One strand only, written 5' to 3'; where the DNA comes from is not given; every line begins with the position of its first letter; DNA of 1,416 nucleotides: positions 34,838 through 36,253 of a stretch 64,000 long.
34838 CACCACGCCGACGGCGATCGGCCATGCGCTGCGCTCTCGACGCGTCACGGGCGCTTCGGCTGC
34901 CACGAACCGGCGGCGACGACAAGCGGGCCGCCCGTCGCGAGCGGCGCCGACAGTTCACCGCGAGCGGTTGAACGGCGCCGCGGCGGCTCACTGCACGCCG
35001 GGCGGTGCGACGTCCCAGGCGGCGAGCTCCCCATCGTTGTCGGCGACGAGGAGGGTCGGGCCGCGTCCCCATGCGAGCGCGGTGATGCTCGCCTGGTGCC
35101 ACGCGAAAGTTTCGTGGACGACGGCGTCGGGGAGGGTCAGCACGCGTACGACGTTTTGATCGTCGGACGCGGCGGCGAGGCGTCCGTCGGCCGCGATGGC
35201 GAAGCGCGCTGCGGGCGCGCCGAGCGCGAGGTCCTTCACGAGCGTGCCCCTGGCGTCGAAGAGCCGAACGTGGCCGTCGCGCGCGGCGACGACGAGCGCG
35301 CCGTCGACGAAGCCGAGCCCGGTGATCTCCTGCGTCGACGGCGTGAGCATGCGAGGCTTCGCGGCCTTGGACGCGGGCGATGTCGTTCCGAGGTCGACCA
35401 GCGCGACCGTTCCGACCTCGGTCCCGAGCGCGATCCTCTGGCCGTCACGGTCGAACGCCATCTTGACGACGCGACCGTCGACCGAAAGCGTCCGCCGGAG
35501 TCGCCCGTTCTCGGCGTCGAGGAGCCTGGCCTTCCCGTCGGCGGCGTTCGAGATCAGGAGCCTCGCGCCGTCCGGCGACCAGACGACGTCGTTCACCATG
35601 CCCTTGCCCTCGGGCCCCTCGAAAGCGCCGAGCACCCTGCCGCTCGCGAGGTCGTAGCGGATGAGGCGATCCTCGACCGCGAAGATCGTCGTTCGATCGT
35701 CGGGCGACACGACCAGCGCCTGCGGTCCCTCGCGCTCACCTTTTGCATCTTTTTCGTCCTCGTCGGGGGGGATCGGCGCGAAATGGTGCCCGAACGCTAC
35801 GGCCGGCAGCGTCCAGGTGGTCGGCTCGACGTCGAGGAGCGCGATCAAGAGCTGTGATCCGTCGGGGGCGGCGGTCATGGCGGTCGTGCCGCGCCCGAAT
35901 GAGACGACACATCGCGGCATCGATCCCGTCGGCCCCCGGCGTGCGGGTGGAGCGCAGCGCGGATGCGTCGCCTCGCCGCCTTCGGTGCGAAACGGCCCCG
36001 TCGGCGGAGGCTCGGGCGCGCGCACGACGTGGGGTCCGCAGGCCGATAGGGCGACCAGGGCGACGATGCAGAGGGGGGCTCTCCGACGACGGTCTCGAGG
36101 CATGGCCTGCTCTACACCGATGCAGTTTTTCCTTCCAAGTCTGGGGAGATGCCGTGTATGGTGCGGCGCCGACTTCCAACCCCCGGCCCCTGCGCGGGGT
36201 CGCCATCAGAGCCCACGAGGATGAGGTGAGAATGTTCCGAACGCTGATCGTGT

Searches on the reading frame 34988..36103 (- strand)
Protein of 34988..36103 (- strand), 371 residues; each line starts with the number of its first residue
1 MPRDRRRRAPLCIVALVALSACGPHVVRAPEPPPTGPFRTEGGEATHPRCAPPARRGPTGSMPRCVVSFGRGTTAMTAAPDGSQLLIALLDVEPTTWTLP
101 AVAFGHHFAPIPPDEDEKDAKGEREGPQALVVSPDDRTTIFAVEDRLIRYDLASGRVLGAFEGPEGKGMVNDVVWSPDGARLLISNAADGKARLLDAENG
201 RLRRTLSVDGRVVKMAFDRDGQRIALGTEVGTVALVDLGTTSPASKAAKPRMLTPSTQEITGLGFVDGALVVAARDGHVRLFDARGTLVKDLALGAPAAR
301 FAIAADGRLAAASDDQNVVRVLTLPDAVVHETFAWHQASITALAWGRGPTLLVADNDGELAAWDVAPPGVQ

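Call 11: search_protein_families(library=ncbifam, proteins=[window:34988-36103:-], max_evalue=0.001)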
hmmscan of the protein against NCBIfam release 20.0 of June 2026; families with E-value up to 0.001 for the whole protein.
window:34988-36103:- (371 aa): 1 family
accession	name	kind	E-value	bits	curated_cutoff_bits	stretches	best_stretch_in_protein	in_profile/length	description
TIGR03866.1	PQQ_ABC_repeats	subfamily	8.1e-06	25.1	287.3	0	125-242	83-200/310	PQQ-dependent catabolism-associated beta-propeller protein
